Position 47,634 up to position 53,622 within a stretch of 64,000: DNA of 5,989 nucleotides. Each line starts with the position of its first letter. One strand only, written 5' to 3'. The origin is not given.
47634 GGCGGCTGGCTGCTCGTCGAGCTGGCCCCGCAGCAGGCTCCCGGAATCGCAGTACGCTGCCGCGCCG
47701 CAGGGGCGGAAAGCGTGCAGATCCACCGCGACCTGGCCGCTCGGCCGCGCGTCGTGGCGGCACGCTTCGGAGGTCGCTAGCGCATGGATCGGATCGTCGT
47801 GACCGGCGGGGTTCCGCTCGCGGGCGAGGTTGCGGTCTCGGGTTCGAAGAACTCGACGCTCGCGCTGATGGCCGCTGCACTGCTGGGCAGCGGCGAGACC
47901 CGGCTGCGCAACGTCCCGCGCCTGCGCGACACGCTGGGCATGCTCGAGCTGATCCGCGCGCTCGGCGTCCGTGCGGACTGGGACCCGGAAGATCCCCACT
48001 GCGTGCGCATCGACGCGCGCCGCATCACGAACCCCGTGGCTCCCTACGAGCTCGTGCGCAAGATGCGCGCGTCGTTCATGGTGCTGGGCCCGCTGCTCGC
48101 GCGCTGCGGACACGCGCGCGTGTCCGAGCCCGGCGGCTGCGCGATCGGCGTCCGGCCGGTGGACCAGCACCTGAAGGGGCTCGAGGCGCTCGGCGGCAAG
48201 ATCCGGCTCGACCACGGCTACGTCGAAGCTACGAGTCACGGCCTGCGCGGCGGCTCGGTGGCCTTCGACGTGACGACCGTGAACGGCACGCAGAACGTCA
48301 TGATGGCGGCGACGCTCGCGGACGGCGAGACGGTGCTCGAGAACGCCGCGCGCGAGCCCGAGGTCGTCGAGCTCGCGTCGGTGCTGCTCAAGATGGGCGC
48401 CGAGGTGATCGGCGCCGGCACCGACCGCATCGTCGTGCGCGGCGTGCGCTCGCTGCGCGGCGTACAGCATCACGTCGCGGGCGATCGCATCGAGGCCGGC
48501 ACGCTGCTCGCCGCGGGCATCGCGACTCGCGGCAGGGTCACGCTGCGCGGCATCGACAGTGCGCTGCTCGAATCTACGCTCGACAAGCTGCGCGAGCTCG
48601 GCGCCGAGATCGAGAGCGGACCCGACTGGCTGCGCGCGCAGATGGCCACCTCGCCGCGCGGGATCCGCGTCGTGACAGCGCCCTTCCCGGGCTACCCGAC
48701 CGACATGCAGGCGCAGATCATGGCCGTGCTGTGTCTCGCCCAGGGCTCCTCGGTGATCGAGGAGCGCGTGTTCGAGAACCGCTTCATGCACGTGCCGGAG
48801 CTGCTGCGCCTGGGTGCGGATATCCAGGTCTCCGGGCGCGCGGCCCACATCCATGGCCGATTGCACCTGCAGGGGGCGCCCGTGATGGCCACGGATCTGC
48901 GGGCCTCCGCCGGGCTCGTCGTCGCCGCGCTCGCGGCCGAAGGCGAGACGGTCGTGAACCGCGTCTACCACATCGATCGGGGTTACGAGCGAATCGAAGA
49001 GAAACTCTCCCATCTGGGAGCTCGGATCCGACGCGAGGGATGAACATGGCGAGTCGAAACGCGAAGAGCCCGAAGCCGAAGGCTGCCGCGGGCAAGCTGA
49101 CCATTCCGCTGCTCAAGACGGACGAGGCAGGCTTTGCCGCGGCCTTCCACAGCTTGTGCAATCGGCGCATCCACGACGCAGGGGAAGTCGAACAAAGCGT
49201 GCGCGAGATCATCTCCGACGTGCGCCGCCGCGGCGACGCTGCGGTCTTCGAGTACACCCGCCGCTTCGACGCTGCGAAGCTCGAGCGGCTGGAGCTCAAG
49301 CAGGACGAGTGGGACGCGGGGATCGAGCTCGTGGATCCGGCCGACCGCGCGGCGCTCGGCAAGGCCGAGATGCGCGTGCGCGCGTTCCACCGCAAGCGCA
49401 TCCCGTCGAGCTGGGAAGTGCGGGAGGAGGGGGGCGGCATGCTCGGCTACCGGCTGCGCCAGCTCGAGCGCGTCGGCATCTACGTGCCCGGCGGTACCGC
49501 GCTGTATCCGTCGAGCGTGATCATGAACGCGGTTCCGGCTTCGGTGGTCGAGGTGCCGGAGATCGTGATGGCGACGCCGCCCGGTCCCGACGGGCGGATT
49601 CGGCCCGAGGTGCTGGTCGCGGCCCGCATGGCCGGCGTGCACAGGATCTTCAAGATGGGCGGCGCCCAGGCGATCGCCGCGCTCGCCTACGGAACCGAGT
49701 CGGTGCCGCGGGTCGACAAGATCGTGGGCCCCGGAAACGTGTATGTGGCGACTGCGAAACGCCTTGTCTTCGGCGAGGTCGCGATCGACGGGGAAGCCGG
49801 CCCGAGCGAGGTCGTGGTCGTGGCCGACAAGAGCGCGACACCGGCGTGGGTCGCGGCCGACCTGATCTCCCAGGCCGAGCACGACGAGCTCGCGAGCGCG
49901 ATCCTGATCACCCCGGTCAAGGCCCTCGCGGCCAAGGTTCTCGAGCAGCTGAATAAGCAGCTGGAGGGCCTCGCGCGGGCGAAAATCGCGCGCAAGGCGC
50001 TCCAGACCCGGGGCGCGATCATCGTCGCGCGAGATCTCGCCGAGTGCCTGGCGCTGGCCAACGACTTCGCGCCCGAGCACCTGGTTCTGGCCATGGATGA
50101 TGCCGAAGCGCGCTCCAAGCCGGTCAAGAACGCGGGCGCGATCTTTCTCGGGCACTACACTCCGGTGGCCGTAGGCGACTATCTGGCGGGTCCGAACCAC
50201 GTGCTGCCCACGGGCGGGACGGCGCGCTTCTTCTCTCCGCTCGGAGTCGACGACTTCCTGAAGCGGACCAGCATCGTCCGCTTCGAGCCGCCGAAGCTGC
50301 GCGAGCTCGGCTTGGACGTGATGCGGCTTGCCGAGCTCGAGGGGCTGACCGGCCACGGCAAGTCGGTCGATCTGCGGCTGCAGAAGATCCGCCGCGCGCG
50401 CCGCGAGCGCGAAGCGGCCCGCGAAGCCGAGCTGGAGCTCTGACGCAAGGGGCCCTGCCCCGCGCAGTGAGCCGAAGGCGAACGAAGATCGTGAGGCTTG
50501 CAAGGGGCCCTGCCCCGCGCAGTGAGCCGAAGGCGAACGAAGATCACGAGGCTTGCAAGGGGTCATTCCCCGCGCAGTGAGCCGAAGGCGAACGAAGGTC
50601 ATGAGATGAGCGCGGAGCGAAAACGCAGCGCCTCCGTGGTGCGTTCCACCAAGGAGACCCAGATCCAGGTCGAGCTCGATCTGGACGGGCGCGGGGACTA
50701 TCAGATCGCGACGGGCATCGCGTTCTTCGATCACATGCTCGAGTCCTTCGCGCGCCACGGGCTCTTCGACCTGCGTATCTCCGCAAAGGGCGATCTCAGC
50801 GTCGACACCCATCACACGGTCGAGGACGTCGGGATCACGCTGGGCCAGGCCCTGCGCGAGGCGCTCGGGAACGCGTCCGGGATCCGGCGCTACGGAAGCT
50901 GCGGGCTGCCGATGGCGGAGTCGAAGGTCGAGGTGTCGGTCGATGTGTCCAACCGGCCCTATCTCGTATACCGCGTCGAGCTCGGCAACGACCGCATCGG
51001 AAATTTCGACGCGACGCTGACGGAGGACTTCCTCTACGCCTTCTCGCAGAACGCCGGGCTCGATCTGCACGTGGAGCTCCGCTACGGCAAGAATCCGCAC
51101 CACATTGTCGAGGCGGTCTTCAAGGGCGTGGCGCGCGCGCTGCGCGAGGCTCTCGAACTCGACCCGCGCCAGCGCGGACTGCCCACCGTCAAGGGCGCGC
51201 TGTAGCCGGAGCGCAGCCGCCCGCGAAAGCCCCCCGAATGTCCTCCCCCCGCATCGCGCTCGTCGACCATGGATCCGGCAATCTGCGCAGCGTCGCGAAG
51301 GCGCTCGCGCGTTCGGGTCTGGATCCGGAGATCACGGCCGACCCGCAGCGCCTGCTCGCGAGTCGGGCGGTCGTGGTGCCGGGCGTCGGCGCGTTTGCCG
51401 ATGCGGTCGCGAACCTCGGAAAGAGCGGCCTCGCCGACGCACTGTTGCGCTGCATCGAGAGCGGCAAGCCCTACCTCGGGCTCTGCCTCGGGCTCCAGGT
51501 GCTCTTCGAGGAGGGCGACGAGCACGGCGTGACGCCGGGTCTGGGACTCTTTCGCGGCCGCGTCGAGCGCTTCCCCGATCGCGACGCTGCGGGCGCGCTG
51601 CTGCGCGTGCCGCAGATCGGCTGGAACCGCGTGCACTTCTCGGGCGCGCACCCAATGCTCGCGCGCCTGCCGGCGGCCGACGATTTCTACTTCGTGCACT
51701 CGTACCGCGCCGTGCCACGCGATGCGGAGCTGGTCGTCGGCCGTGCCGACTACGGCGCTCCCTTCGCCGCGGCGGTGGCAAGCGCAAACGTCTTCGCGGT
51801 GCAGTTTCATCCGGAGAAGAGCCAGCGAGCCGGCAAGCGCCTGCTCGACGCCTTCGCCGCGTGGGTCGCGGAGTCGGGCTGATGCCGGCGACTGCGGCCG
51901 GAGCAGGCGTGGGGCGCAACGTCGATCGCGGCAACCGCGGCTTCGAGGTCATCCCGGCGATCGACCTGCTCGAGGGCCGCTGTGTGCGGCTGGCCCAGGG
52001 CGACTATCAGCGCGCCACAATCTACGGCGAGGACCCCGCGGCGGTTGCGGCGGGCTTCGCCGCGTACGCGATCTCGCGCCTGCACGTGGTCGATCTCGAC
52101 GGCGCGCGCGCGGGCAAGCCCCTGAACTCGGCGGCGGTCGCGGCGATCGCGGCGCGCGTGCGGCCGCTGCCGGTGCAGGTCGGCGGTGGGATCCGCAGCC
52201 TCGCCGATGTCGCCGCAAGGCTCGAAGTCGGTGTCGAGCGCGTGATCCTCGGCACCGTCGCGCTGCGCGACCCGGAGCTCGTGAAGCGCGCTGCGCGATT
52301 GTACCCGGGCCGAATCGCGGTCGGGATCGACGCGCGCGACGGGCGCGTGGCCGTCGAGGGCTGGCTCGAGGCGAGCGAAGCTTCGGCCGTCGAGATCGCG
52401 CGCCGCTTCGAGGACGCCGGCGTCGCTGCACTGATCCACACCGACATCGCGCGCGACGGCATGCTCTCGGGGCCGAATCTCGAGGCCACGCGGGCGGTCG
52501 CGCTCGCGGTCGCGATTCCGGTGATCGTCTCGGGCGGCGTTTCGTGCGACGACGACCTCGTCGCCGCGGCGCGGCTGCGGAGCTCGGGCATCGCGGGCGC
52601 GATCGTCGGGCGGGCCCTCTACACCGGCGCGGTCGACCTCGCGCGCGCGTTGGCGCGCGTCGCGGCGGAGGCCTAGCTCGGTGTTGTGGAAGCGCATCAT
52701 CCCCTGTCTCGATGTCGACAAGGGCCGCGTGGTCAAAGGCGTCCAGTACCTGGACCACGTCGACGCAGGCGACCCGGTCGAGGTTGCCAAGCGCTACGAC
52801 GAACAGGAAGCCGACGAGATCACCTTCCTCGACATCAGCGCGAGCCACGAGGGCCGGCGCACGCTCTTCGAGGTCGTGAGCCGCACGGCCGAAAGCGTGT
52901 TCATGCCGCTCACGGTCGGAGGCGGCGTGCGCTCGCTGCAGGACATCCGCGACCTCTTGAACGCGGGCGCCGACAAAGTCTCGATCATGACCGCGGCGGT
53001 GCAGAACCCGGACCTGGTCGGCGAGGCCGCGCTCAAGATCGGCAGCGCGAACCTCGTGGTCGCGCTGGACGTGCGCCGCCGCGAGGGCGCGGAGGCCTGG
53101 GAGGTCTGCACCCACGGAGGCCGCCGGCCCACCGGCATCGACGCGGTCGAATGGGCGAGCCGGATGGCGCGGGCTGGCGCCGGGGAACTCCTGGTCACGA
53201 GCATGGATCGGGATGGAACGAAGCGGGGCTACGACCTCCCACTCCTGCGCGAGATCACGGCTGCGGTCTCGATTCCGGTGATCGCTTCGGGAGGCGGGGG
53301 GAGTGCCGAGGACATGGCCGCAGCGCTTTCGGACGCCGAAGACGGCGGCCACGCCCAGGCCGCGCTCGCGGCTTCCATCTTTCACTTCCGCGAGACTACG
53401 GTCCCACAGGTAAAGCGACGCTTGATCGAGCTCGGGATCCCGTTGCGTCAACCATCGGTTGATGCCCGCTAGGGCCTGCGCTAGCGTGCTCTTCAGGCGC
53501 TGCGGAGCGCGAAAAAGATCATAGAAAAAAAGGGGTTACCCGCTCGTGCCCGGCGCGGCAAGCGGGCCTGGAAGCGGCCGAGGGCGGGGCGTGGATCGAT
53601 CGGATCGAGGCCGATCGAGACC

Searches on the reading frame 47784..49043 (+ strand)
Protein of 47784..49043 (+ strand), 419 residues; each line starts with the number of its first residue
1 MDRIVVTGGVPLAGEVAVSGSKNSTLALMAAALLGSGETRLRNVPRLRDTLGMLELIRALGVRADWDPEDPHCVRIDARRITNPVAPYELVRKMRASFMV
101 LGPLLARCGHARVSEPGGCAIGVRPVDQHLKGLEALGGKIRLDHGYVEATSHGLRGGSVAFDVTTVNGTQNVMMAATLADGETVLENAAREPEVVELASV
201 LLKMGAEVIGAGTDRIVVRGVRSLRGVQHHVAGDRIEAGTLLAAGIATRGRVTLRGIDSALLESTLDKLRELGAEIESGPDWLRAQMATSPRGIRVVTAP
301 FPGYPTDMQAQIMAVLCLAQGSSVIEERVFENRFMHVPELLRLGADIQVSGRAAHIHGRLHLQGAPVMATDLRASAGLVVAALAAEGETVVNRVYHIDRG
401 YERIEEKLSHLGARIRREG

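Call 64: search_protein_families(library=pfam, proteins=[window:47784-49043:+], max_evalue=0.0001)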
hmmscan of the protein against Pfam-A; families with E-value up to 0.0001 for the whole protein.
window:47784-49043:+ (419 aa): 1 family
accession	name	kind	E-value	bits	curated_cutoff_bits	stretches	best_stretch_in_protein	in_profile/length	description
PF00275.25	EPSP_synthase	-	3.1e-101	339.5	22.8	1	7-408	2-417/417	EPSP synthase (3-phosphoshikimate 1-carboxyvinyltransferase)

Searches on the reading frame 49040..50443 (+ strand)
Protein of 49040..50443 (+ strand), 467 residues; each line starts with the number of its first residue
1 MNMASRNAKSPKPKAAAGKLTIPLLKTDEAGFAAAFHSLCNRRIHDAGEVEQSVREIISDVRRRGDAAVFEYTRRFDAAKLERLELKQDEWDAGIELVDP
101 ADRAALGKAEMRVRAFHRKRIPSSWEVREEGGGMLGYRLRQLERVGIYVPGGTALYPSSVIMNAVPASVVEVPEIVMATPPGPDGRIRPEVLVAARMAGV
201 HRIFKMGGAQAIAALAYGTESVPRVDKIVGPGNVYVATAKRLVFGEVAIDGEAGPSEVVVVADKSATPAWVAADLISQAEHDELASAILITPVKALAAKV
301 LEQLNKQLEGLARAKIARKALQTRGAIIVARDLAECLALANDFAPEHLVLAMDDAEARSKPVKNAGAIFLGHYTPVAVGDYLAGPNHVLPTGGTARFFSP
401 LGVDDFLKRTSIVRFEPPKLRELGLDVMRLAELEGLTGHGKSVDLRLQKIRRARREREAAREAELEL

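Call 64: search_protein_families(library=pfam, proteins=[window:49040-50443:+], max_evalue=0.0001)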
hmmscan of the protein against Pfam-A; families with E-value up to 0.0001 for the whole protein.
window:49040-50443:+ (467 aa): 1 family
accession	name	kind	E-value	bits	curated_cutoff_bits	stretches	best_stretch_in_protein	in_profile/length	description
PF00815.25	Histidinol_dh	-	4.5e-166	553.4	27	1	42-447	3-411/411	Histidinol dehydrogenase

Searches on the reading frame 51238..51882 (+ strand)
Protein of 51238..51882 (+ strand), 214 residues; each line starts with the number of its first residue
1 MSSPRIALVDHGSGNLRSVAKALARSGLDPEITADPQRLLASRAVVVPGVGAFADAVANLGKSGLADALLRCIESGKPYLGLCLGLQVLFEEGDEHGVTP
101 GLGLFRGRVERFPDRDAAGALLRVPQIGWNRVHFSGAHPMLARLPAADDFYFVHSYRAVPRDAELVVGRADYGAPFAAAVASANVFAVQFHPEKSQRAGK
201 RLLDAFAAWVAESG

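Call 64: search_protein_families(library=pfam, proteins=[window:51238-51882:+], max_evalue=0.0001)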
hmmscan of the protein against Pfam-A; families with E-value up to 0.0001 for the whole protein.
window:51238-51882:+ (214 aa): 2 families
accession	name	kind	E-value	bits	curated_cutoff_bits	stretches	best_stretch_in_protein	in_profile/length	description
PF00117.34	GATase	-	2.9e-15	56.9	22.8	1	8-204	2-184/190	Glutamine amidotransferase class-I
PF07685.20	GATase_3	-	2.3e-05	24.5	27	1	41-110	39-116/196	CobB/CobQ-like glutamine amidotransferase domain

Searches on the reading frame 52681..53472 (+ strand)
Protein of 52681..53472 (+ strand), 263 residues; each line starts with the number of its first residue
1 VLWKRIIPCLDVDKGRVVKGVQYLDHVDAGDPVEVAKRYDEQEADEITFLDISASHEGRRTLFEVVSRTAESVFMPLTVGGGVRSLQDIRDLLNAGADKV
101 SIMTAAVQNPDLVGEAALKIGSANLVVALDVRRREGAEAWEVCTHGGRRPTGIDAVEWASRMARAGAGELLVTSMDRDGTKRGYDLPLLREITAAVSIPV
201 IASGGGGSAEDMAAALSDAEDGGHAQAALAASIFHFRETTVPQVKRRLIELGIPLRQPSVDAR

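Call 64: search_protein_families(library=pfam, proteins=[window:52681-53472:+], max_evalue=0.0001)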
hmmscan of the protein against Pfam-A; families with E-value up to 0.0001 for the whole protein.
window:52681-53472:+ (263 aa): 3 families
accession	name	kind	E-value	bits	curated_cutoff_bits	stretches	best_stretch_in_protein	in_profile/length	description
PF00977.27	His_biosynth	-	3.3e-79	266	23.6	1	5-239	1-227/228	Histidine biosynthesis protein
PF03060.21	NMO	-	3.9e-08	33.5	28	1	153-248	143-240/331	Nitronate monooxygenase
PF01207.24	Dus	-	1.3e-06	28.2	20.4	0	66-118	176-230/311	Dihydrouridine synthase (Dus)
